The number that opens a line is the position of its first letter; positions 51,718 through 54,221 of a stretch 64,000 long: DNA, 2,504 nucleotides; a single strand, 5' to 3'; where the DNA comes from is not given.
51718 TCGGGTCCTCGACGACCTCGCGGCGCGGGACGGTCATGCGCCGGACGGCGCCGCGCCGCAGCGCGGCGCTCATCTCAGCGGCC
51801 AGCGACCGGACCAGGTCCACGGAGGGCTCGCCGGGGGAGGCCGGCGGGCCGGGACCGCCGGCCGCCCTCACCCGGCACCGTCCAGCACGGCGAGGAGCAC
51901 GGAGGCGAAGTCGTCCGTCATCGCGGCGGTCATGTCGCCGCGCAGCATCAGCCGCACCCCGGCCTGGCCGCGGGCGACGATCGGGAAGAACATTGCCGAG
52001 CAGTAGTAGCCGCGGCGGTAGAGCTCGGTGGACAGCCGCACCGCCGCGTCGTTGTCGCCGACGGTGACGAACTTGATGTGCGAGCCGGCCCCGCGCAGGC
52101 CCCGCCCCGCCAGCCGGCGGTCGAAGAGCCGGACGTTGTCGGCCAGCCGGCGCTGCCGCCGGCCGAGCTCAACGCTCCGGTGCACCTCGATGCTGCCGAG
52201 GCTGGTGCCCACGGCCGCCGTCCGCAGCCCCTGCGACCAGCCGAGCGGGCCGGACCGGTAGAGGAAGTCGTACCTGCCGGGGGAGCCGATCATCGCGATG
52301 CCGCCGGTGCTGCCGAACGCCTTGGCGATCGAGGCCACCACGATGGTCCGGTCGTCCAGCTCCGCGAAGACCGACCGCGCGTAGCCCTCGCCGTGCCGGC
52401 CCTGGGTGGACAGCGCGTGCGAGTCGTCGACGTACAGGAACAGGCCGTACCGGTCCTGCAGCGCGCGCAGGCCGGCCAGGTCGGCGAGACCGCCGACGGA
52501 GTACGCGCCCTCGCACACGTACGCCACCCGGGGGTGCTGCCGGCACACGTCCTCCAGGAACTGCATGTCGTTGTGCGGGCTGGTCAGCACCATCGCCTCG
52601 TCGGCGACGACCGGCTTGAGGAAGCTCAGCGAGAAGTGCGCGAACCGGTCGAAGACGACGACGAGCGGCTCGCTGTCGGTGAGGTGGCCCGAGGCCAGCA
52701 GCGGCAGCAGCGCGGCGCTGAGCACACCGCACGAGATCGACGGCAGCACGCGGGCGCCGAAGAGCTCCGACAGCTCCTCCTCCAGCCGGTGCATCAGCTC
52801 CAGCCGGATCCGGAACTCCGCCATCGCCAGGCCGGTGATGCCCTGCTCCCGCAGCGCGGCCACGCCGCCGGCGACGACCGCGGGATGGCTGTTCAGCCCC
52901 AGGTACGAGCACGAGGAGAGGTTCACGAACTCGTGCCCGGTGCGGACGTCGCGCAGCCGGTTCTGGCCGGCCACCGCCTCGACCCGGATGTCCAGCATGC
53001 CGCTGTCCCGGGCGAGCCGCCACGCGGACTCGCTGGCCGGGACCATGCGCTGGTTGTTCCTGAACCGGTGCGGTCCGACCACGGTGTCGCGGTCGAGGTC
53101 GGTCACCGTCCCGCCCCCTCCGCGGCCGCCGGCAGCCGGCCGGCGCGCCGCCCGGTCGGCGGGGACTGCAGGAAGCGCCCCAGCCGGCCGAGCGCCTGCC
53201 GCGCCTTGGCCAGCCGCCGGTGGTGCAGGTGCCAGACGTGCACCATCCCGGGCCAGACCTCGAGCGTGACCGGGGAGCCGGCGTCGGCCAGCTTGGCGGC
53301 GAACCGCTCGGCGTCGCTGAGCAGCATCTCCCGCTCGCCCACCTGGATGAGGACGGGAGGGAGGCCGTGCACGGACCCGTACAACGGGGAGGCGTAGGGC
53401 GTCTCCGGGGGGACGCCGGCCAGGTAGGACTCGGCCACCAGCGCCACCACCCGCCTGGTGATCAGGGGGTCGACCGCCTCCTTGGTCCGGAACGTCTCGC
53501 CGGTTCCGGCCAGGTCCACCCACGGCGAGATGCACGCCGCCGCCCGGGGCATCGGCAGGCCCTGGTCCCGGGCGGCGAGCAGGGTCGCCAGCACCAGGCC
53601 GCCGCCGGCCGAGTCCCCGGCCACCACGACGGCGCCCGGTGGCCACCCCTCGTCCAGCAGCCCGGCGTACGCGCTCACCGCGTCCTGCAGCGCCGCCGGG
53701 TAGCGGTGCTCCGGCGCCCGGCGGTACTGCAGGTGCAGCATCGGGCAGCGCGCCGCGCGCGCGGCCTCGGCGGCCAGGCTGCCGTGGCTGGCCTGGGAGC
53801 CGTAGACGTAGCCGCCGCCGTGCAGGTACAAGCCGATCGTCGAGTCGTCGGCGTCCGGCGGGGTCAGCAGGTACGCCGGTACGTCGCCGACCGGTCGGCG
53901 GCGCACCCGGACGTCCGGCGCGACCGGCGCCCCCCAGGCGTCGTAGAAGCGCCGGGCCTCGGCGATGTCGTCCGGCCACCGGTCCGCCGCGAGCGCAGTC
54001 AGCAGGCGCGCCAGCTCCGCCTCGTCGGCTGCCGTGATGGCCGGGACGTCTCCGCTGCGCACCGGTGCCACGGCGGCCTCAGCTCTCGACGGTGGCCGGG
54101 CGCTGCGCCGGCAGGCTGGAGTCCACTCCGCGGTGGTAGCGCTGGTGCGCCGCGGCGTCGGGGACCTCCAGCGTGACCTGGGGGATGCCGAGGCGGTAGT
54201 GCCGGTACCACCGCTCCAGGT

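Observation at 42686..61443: Run of 13 tightly packed minus-strand genes for an NRPS/PKS-independent pathway (LeuA paralogue, CoA-ester enzymes, AONS-like, GspS-like ligase) plus a SARP regulator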

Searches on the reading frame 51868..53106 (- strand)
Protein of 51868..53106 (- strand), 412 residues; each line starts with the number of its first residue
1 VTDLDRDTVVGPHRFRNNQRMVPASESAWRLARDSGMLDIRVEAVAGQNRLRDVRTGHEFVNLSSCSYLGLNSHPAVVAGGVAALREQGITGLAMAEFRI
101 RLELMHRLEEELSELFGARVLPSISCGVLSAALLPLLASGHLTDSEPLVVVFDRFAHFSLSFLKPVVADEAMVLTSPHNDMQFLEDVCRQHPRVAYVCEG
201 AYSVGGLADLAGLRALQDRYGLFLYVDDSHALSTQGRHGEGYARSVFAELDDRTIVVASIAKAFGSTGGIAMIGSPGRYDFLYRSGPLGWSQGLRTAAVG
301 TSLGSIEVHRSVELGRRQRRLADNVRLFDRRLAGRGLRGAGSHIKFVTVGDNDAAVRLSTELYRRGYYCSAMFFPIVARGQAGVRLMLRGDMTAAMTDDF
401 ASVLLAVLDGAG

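Call 5: search_protein_families(library=pfam, proteins=[window:51868-53106:-], max_evalue=0.01)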
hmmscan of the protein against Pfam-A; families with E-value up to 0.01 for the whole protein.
window:51868-53106:- (412 aa): 1 family
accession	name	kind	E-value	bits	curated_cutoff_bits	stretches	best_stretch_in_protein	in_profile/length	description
PF00155.27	Aminotran_1_2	-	1.2e-12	48.2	19.7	1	178-402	127-359/361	Aminotransferase class I and II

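Call 9: search_protein_families(library=ncbifam, proteins=[window:51868-53106:-], max_evalue=0.01)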
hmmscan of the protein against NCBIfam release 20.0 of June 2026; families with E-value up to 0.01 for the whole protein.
window:51868-53106:- (412 aa): 11 families
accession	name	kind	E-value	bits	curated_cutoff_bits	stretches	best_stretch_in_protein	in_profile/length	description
NF005697.0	PRK07505.1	subfamily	8.1e-133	442.9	342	1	12-408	4-399/405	hypothetical protein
TIGR00858.1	bioF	equivalog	1e-38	133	426.45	1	46-403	9-363/365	8-amino-7-oxononanoate synthase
NF005394.0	PRK06939.1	equivalog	3.5e-33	114.9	460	1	48-398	32-381/397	glycine C-acetyltransferase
TIGR01825.1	gly_Cac_T_rel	subfamily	2.2e-32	112.2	535.4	1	42-399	17-370/385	BioF/Kbl family PLP-dependent acyltransferase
TIGR01822.1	2am3keto_CoA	equivalog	1.7e-29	102.9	493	1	49-389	30-368/393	glycine C-acetyltransferase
NF005526.0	PRK07179.1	equivalog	8.3e-25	87.2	428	1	54-404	50-392/407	alpha-hydroxyketone-type quorum-sensing autoinducer synthase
TIGR01821.1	5aminolev_synth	equivalog_domain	1.3e-21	76.9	338.55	1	64-409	51-395/402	5-aminolevulinate synthase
NF047599.1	SerpalmtaseBetaP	equivalog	3.2e-19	68.9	500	1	54-399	39-381/394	serine palmitoyltransferase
NF047600.1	SerpalmtaseCFB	equivalog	1.6e-17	63.2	640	1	57-393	42-374/395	serine palmitoyltransferase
NF047603.1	SerpalmtaseAlphaP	equivalog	3.3e-16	58.9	670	1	53-412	40-393/399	serine palmitoyltransferase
NF004608.1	PRK05937.1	equivalog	3.3e-10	39.3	399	1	141-298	88-246/366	8-amino-7-oxononanoate synthase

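Call 12: search_solved_structures(query=window:51868-53106:-, max_evalue=0.001)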
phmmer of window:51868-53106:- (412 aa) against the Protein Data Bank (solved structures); distinct sequences matched with E-value up to 0.001: 52.
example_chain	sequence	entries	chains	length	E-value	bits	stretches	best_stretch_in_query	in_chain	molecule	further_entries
8xha_A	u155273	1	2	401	8.3e-76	259.1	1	24-403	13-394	8-amino-7-oxononanoate synthase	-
8xhd_A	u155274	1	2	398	1.2e-75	258.6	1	25-403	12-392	8-amino-7-oxononanoate synthase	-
8i7u_C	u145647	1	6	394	1.3e-75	258.4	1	25-403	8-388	8-amino-7-oxononanoate synthase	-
8xhk_C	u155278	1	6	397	1.5e-75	258.3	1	25-403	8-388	Aminotransferase class I/II-fold pyridoxal phosphate-dependent enzyme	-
7v58_A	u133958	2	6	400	2.5e-26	96.3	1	50-390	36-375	2-amino-3-ketobutyrate coenzyme A ligase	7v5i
1fc4_A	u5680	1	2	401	8.4e-26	94.5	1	47-390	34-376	2-AMINO-3-KETOBUTYRATE CONENZYME A LIGASE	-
7bxp_A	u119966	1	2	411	2.6e-25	92.9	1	41-389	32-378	2-amino-3-ketobutyrate coenzyme A ligase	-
7bxq_A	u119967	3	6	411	1.4e-24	90.4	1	41-389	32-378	2-amino-3-ketobutyrate coenzyme A ligase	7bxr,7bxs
7poa_A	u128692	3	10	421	8.5e-23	84.6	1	51-398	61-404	8-amino-7-oxononanoate synthase/2-amino-3-ketobutyrate coenzyme A ligase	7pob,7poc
8s1y_A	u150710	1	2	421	9.4e-23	84.5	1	51-398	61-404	8-amino-7-oxononanoate synthase/2-amino-3-ketobutyrate coenzyme A ligase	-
7s5m_A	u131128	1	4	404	1.9e-21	80.2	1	60-400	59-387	8-amino-7-oxononanoate synthase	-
3wy7_A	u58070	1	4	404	2.2e-21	80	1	60-400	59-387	8-amino-7-oxononanoate synthase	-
3tqx_A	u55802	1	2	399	2.4e-21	79.8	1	52-393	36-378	2-amino-3-ketobutyrate coenzyme A ligase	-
1bs0_A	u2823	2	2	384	2.3e-19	73.3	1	54-409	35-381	PROTEIN (8-AMINO-7-OXONANOATE SYNTHASE) | 8-amino-7-oxononanoate synthase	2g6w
8dle_A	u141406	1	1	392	2.5e-19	73.2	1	54-409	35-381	8-amino-7-oxononanoate synthase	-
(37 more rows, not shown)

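Call 18: search_solved_structures(query=window:51868-53106:-, max_evalue=1e-50, show_alignments=1)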
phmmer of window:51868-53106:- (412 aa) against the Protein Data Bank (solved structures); distinct sequences matched with E-value up to 1e-50: 4.
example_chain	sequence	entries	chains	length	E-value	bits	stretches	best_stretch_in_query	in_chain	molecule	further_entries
8xha_A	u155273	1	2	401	8.3e-76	259.1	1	24-403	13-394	8-amino-7-oxononanoate synthase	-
8xhd_A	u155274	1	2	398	1.2e-75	258.6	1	25-403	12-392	8-amino-7-oxononanoate synthase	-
8i7u_C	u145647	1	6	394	1.3e-75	258.4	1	25-403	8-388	8-amino-7-oxononanoate synthase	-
8xhk_C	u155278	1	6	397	1.5e-75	258.3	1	25-403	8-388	Aminotransferase class I/II-fold pyridoxal phosphate-dependent enzyme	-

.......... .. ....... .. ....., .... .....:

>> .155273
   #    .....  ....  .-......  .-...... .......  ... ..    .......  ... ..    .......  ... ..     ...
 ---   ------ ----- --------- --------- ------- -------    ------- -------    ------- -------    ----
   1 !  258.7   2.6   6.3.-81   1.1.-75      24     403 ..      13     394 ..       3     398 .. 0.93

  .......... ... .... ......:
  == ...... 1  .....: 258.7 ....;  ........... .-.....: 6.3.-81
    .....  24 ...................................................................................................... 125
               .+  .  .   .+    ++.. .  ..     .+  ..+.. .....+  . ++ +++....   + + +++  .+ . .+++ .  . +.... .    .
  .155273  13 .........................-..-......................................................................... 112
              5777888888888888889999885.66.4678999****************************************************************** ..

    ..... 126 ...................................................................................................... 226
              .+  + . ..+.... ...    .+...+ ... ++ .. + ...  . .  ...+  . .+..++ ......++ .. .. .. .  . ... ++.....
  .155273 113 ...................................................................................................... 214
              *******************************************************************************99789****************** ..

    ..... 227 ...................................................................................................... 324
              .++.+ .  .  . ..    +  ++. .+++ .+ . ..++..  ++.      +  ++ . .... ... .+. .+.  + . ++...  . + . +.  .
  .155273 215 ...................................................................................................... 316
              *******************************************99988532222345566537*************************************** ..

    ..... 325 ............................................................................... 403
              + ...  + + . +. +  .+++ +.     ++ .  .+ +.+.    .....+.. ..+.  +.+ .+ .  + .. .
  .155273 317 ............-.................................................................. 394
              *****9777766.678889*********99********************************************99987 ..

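Call 83: find_homologous_proteins(query=window:51868-53106:-, max_evalue=1e-20)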
Query window:51868-53106:- (412 aa): 768 proteins with E <= 1e-20 among 8000 candidates; the best 120 are listed.
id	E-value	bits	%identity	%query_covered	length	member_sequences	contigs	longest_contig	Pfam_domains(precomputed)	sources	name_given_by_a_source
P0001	3.7e-268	907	100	100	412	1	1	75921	PF00155.28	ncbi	ncbi:MAG: aminotransferase class I/II-fold pyridoxal phosphate-dependent enzyme [Mycobacteriales bac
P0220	1.3e-251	853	93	100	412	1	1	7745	PF00155.28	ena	-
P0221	2.4e-236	803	89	98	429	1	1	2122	PF00155.28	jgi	-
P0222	3.2e-229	779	86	99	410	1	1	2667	PF00155.28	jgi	jgi:7-keto-8-aminopelargonate synthetase-like enzyme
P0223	2.5e-228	776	84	98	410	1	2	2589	PF00155.28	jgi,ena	-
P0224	1.2e-226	771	84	98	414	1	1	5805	PF00155.28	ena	-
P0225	1.3e-226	771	85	98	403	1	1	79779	PF00155.28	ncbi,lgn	ncbi:MAG: hypothetical protein V7603_4674 [Micromonosporaceae bacterium]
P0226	2.0e-225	767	82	99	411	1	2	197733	PF00155.28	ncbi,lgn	ncbi:MAG: aminotransferase class I/II-fold pyridoxal phosphate-dependent enzyme [Frankiaceae bacteri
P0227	3.3e-225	766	82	98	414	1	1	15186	PF00155.28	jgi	jgi:7-keto-8-aminopelargonate synthetase-like enzyme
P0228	1.0e-224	764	81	99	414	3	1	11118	PF00155.28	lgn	-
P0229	1.7e-224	764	82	98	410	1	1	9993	PF00155.28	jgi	jgi:7-keto-8-aminopelargonate synthetase-like enzyme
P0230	1.9e-224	763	82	99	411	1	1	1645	PF00155.28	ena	-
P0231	9.0e-224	761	82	98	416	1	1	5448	PF00155.28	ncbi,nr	ncbi:MAG TPA: aminotransferase class I/II-fold pyridoxal phosphate-dependent enzyme [Jatrophihabitan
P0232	1.1e-223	761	82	98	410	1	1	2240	PF00155.28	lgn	-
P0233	2.6e-223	760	82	98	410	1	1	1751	PF00155.28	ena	-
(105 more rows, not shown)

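Call 91: find_encoding_contigs(protein=P0220, flank=8000, max_places=2)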
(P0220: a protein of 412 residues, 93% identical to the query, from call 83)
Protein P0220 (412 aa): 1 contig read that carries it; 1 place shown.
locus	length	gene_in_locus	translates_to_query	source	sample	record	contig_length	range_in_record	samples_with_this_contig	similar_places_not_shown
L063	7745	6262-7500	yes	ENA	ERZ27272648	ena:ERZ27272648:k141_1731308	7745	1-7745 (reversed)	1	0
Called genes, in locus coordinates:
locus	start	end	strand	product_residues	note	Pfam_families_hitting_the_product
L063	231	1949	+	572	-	PF00682:HMGL-like, PF22615:IPMS_D2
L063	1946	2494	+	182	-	PF19315:MC_hydratase, PF01575:MaoC_dehydratas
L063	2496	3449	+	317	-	PF14226:DIOX_N, PF03171:2OG-FeII_Oxy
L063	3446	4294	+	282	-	PF03328:HpcH_HpaI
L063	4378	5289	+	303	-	-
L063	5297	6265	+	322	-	PF10340:Say1_Mug180, PF07859:Abhydrolase_3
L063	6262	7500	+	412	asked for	PF00155:Aminotran_1_2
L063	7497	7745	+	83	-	?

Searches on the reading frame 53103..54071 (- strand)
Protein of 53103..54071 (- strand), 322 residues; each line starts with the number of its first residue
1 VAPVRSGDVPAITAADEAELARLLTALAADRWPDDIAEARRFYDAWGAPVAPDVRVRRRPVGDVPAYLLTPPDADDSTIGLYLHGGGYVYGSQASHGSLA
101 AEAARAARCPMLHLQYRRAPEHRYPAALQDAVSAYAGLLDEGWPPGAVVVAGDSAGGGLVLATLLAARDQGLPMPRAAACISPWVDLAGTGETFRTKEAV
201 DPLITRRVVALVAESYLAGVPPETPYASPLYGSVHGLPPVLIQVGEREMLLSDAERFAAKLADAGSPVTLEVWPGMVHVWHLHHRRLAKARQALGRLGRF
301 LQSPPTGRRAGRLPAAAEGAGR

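Call 5: search_protein_families(library=pfam, proteins=[window:53103-54071:-], max_evalue=0.01)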
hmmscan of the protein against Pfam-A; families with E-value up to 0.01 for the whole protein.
window:53103-54071:- (322 aa): 3 families
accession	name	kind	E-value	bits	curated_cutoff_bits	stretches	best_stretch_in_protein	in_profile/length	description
PF07859.19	Abhydrolase_3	-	1.6e-57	195.1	25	1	81-281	2-209/210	alpha/beta hydrolase fold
PF10340.15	Say1_Mug180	-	4.2e-12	46.1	21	1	74-224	121-277/374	Steryl acetyl hydrolase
PF20434.5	BD-FAE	-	0.00023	21.2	26.8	1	79-167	15-110/215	BD-FAE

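Call 9: search_protein_families(library=ncbifam, proteins=[window:53103-54071:-], max_evalue=0.01)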
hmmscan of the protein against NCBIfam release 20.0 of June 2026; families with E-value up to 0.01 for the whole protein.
window:53103-54071:- (322 aa): 9 families
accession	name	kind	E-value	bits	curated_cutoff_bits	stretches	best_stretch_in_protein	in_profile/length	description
NF058651.1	GESAG_HSLs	subfamily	1.9e-80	270.1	430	1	26-300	14-291/296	GESAG motif subfamily hormone-sensitive lipase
NF058649.1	GTSAG_HSLs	subfamily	4.5e-44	151.1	380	1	36-302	41-309/312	GTSAG motif subfamily hormone-sensitive lipase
NF058653.1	LipP1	equivalog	3e-40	137.9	350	1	60-298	54-297/300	LipP1 family hormone-sensitive lipase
NF058650.1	GCSAG_HSLs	subfamily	3.6e-32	112.2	410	1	18-301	17-309/314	GCSAG motif subfamily hormone-sensitive lipase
NF007547.0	PRK10162.1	equivalog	1.6e-25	89.7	389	1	37-301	45-315/321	acetyl esterase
NF033149.0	CHL_hydrolase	equivalog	4.6e-24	84.9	500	1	63-281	60-285/310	chloramphenicol hydrolase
NF052352.1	TriaclglyLipLipYMycb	equivalog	1.1e-16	61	450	1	147-282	258-379/397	triacylglycerol lipase LipY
NF058665.1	HaHSL_fam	equivalog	3.7e-06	26.5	320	1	67-186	51-170/260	hormone-sensitive lipase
NF033523.0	lasso_peptidase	equivalog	0.0088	14.8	400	0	239-291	577-628/638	Atxe2 family lasso peptide isopeptidase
